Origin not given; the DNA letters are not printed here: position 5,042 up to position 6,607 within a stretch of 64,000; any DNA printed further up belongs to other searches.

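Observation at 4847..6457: TMTC/PMT-like GT-C glycosyltransferase with TPR repeats: possible protein O-glycosyltransferase fed by the polyprenyl-P-sugar modules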

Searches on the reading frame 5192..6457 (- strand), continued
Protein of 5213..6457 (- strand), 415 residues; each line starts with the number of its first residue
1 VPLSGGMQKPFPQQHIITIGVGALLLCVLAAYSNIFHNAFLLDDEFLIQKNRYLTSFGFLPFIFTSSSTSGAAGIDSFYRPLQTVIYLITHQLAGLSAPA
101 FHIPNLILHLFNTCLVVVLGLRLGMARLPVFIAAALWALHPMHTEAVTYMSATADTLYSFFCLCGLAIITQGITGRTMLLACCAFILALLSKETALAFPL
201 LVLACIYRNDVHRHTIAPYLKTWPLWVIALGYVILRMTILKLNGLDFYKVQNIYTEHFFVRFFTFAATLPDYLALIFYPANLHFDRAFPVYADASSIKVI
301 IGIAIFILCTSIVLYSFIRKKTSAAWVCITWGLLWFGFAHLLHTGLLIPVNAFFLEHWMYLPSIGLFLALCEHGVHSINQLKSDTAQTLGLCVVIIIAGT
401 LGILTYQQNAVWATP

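Call 35: find_encoding_contigs(protein=P0118, flank=8000, max_places=1)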
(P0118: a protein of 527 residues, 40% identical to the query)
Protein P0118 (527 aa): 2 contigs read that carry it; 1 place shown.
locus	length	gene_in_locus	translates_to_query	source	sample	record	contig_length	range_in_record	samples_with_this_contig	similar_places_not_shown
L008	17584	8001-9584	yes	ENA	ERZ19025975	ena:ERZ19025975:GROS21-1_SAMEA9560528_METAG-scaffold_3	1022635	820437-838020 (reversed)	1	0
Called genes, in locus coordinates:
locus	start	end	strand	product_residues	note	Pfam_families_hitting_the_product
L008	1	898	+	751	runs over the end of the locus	PF04453:LptD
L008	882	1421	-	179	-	PF00702:Hydrolase, PF08645:PNK3P (weak), PF13419:HAD_2 (weak), PF13242:Hydrolase_like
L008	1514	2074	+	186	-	PF00160:Pro_isomerase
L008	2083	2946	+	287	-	PF00551:Formyl_trans_N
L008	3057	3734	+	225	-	-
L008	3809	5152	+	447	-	PF01134:GIDA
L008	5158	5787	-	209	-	-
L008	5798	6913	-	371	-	PF00266:Aminotran_5, PF01212:Beta_elim_lyase (weak)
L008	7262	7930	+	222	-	PF02129:Peptidase_S15, PF00561:Abhydrolase_1, PF12146:Hydrolase_4, PF12697:Abhydrolase_6 (weak), PF00326:Peptidase_S9 (faint), PF01738:DLH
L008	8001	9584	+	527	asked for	PF07719:TPR_2 (faint), PF13431:TPR_17 (faint)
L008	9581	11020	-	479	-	PF07732:Cu-oxidase_3, PF00394:Cu-oxidase, PF07731:Cu-oxidase_2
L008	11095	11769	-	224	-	PF00990:GGDEF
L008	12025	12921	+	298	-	PF08904:EipB_like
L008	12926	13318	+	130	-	PF00072:Response_reg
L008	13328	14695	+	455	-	PF00072:Response_reg, PF00990:GGDEF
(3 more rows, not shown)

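Call 37: find_related_loci(query=A2, collection=genome_contigs, flank=10000)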
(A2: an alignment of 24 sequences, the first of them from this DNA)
Query A2 (416 aa) in genome_contigs; peptide patterns used: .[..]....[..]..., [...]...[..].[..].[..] (x = any residue, [..] = any of these).
314 stretches matched a pattern; 271 encode a relative of the query (tblastn E <= 1e-3); the best 80 are kept; 79 distinct loci.
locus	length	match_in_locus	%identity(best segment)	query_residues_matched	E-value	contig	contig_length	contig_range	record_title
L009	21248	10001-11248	81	1-416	0e+0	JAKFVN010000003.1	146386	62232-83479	MAG: Alphaproteobacteria bacterium isolate D3_Bin_25 D3_0000042, whole genome shotgun sequence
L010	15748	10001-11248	73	1-416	0e+0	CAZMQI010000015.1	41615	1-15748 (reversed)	MAG TPA_asm: uncultured Rhodospirillales bacterium isolate SRP287051_co1_143 genome assembly, contig: NODE_1614_length_4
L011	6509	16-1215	60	17-416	3e-159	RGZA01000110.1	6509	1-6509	MAG: Alphaproteobacteria bacterium isolate WBA_2_308 contig_100_109, whole genome shotgun sequence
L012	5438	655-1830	48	18-416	2e-110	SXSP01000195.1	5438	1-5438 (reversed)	MAG: Bdellovibrionales bacterium isolate F1-140-MAGs087 F1-140__c226565, whole genome shotgun sequence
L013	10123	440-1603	46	18-416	3e-110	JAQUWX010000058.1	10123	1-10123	MAG: Alphaproteobacteria bacterium isolate STD2_20 NODE_26331_length_10123_cov_30.558023_Sandtown_D2, whole genome shotg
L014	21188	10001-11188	47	15-416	8e-110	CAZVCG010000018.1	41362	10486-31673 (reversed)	MAG TPA_asm: uncultured Rhodospirillaceae bacterium isolate SRP290908_co2_189 genome assembly, contig: NODE_1104_length_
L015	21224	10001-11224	45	18-416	3e-109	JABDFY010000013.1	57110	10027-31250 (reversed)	MAG: Alphaproteobacteria bacterium isolate BWOrgControl_Nextera19_MAG3 3300020995.a:Ga0206811_1017, whole genome shotgun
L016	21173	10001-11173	46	20-416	3e-104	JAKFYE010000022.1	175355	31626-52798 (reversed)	MAG: Bdellovibrionales bacterium isolate ND5_Bin_38_2 ND5_0000049, whole genome shotgun sequence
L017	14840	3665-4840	45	18-416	5e-104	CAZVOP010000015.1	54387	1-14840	MAG TPA_asm: uncultured Pseudobdellovibrionaceae bacterium isolate SRP193066_co1_19 genome assembly, contig: NODE_674_le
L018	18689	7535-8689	47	17-416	2e-103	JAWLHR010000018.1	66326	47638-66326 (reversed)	MAG: Bdellovibrionales bacterium isolate 30dZY2.bin.76 NODE_692_length_66326_cov_26.997826, whole genome shotgun sequenc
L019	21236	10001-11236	43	1-416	5e-103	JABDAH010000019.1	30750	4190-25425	MAG: Alphaproteobacteria bacterium isolate BWOrgHeat_Nextera32_MAG2 3300020642.a:Ga0206916_1041, whole genome shotgun se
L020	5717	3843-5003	48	26-416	8e-103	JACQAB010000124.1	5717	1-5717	MAG: Proteobacteria bacterium isolate NC_groundwater_905_Pr1_S-0.2um_57_15 Montesol18-Sp2_coassembly_scaffold_324502, wh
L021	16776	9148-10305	46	26-416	4e-102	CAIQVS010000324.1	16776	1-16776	MAG: uncultured proteobacterium isolate I3b_bin-431 genome assembly, contig: bin-431:324/454, whole genome shotgun seque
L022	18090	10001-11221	45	1-416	7e-106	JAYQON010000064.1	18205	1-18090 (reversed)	MAG: Bdellovibrionales bacterium isolate SD3114_S44.metabat_sens.055 NODE_1112_length_18205_cov_5.5406, whole genome sho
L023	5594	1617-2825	43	18-416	6e-100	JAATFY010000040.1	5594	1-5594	MAG: Rhodospirillales bacterium isolate bin_270 k141_6597091, whole genome shotgun sequence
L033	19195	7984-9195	42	18-416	3e-94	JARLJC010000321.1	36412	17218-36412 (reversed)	MAG: Alphaproteobacteria bacterium isolate MAG_CA1 MetaCoAG_Bin_1_Anoxic_k141_2365114, whole genome shotgun sequence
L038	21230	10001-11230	42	17-416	2e-93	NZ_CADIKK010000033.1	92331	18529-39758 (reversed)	Paraburkholderia ultramafica strain LMG 28614 isolate LMG 28614, whole genome shotgun sequence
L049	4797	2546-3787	41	6-416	2e-88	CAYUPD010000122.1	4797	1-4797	MAG TPA_asm: uncultured Rhodospirillaceae bacterium isolate SRP192927_co3_142 genome assembly, contig: NODE_53479_length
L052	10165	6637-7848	41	18-416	3e-88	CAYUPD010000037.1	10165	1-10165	MAG TPA_asm: uncultured Rhodospirillaceae bacterium isolate SRP192927_co3_142 genome assembly, contig: NODE_16931_length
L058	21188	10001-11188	42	17-416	7e-86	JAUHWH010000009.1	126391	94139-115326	MAG: Bdellovibrionia bacterium isolate 2_bin.16 NODE_201_length_126391_cov_1.808782, whole genome shotgun sequence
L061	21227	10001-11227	40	17-416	1e-83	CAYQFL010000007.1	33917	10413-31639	MAG TPA_asm: uncultured Methanosarcinales archaeon isolate binchicken_co256_894 genome assembly, contig: NODE_1920_lengt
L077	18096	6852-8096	38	7-416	2e-70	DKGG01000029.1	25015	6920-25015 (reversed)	MAG TPA_asm: Bdellovibrionaceae bacterium UBA6776 UBA6776_contig_20856, whole genome shotgun sequence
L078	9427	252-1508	38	13-416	3e-70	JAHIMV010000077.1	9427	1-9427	MAG: Patescibacteria group bacterium isolate KR13_N2.mb.83 KR13_N2.mb.83_k141_188226, whole genome shotgun sequence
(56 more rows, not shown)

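Call 46: search_protein_families(library=pfam, proteins=[L012:2187-3233:-, L058:9240-9974:+, L077:8425-9657:-, L061:11548-12273:-], max_evalue=0.1)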
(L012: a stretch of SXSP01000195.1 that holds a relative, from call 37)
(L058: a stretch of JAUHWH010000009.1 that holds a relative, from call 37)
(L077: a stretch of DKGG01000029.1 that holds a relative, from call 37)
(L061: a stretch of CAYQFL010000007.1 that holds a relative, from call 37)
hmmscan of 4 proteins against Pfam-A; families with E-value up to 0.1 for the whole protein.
L012:2187-3233:- (348 aa): 5 families
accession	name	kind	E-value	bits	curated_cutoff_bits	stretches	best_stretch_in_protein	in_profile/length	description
PF00535.33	Glycos_transf_2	-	1.9e-26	93.4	23.3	1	32-187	2-166/168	Glycosyl transferase family 2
PF13641.12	Glyco_tranf_2_3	-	4.5e-12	46.9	27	1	29-146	2-131/230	Glycosyltransferase like family 2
PF13704.12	Glyco_tranf_2_4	-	0.02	15.8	27.5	1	38-111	2-81/98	Glycosyl transferase family 2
PF20240.3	DUF6597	-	0.021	15.3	27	1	127-173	56-97/103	Domain of unknown function (DUF6597)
PF10111.15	Glyco_tranf_2_2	-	0.05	13.5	27.3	1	32-161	2-145/276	Glycosyltransferase like family 2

L058:9240-9974:+ (244 aa): 4 families
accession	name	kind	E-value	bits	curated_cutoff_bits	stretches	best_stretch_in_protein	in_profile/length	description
PF00535.33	Glycos_transf_2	-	9e-31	107.5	23.3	1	17-182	1-166/168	Glycosyl transferase family 2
PF13641.12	Glyco_tranf_2_3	-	2.9e-07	31.2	27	1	16-142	3-131/230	Glycosyltransferase like family 2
PF10111.15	Glyco_tranf_2_2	-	2.1e-06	27.8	27.3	1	17-107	1-92/276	Glycosyltransferase like family 2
PF13506.12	Glyco_transf_21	-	0.015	15.2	21.7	0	88-135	22-70/174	Glycosyl transferase family 21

L077:8425-9657:- (410 aa): 4 families
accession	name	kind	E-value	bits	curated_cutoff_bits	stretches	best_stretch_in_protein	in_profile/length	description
PF00535.33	Glycos_transf_2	-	1.2e-22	81.1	23.3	1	97-248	2-164/168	Glycosyl transferase family 2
PF13641.12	Glyco_tranf_2_3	-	2.9e-05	24.6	27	1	97-200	5-120/230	Glycosyltransferase like family 2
PF10111.15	Glyco_tranf_2_2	-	0.00061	19.8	27.3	1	97-190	2-105/276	Glycosyltransferase like family 2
PF13704.12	Glyco_tranf_2_4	-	0.026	15.5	27.5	1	103-163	2-60/98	Glycosyl transferase family 2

L061:11548-12273:- (241 aa): 4 families
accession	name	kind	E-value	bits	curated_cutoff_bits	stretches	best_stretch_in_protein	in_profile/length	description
PF00535.33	Glycos_transf_2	-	6.4e-39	134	23.3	1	10-180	1-167/168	Glycosyl transferase family 2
PF10111.15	Glyco_tranf_2_2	-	5.6e-10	39.6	27.3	1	10-108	1-101/276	Glycosyltransferase like family 2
PF13641.12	Glyco_tranf_2_3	-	1.9e-08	35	27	1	9-129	3-127/230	Glycosyltransferase like family 2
PF13704.12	Glyco_tranf_2_4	-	0.0051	17.7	27.5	1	18-76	3-54/98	Glycosyl transferase family 2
